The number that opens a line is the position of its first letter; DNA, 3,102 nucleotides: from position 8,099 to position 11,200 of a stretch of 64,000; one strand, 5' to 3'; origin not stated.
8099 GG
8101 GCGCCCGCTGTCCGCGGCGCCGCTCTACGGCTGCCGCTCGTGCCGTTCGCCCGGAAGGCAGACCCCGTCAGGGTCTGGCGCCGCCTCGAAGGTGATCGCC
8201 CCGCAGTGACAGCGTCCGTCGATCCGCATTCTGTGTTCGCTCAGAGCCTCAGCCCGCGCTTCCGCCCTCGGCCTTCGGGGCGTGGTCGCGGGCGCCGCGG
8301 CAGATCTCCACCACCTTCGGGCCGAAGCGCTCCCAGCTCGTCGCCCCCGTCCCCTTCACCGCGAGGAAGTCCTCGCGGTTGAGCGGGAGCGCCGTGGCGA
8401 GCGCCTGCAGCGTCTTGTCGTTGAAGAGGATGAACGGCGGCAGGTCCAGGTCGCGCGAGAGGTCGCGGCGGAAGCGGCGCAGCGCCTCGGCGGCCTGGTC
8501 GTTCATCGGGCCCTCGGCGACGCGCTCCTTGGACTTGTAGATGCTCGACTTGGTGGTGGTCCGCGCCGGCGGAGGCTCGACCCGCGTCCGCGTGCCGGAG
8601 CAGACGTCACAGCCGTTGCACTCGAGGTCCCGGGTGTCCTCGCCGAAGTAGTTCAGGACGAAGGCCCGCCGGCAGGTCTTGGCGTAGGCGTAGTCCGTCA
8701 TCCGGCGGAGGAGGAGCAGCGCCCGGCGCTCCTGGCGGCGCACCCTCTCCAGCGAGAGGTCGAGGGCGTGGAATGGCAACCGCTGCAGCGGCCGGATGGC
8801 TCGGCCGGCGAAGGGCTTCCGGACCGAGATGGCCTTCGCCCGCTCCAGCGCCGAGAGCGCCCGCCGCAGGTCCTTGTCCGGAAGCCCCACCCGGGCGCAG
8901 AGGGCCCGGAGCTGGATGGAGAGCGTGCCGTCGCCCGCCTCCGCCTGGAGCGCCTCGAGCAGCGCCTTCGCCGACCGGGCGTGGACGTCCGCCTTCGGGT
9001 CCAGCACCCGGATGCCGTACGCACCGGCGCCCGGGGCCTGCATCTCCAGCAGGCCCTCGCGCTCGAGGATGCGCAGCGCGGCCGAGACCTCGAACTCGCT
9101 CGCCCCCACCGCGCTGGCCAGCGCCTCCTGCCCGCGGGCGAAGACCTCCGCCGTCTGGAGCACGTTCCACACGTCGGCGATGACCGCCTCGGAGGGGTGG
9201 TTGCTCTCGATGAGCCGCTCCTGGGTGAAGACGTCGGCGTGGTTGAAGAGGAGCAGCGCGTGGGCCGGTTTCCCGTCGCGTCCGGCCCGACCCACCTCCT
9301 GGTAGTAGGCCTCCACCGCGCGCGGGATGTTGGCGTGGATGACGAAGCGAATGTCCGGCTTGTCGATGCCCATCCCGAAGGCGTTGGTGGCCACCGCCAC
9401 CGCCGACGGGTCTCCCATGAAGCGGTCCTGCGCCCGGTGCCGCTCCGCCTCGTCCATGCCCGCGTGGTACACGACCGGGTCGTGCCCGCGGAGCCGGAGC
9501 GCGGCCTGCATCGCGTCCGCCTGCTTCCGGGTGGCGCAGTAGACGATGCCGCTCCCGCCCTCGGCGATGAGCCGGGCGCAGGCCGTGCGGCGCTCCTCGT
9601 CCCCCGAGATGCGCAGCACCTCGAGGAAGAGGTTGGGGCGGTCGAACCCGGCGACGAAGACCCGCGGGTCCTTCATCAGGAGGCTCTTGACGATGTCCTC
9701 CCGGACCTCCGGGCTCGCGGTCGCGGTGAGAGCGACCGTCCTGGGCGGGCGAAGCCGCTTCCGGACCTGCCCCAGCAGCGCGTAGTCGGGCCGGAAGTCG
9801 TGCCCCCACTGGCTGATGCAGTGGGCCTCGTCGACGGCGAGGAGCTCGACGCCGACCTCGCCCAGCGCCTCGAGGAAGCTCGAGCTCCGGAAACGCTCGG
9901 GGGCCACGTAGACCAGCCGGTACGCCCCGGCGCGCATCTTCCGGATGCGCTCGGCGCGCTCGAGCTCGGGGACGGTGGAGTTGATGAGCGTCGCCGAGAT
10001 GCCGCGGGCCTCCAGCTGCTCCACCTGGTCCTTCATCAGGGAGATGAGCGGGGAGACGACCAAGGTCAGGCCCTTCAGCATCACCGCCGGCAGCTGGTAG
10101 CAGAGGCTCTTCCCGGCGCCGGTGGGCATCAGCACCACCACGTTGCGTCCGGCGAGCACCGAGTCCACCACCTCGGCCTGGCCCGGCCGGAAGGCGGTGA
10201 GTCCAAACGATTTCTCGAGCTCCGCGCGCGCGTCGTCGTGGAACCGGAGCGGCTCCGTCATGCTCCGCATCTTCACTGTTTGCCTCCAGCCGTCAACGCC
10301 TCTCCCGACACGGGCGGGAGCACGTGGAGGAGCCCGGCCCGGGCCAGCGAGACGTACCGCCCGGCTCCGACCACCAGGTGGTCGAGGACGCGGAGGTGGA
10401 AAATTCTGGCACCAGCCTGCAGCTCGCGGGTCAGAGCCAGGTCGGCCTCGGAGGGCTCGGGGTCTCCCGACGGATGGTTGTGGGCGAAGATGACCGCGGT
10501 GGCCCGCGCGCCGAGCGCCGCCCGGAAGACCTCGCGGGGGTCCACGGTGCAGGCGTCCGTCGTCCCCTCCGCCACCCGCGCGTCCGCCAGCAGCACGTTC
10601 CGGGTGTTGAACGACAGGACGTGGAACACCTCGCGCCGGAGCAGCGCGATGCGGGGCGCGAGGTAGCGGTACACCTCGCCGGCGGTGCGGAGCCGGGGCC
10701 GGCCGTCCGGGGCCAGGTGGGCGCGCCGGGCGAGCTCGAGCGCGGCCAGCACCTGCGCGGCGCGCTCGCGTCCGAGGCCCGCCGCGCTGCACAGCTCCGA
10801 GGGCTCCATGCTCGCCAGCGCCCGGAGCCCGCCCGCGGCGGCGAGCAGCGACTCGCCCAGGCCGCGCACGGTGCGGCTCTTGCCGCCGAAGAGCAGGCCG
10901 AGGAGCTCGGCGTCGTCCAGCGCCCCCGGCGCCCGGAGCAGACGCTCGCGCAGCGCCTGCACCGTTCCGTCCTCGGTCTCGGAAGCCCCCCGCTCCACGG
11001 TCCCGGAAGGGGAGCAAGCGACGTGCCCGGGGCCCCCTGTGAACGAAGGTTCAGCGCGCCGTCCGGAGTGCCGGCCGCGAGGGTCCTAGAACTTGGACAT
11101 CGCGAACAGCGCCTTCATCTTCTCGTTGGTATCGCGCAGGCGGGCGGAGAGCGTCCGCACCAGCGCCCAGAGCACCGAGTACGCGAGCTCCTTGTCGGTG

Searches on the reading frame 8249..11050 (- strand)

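Call 46: search_protein_families(library=pfam, proteins=[window:8249-11050:-], max_evalue=0.00001)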
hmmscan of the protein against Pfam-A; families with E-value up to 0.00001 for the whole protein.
window:8249-11050:- (933 aa): 5 families
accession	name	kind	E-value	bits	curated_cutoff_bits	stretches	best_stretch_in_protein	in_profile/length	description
PF00270.35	DEAD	-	1.6e-27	96.7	26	1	288-450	1-165/167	DEAD/DEAH box helicase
PF00271.37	Helicase_C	-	1.7e-21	77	23.5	1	491-593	6-110/110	Helicase conserved C-terminal domain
PF00570.28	HRDC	-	7.9e-14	51.8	23.8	1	853-916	4-67/68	HRDC domain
PF16124.10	RecQ_Zn_bind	-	1.1e-12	48.9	25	1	772-817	19-65/66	RecQ zinc-binding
PF13545.12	HTH_Crp_2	-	4.7e-07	30.1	27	0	641-687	25-66/70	Crp-like helix-turn-helix domain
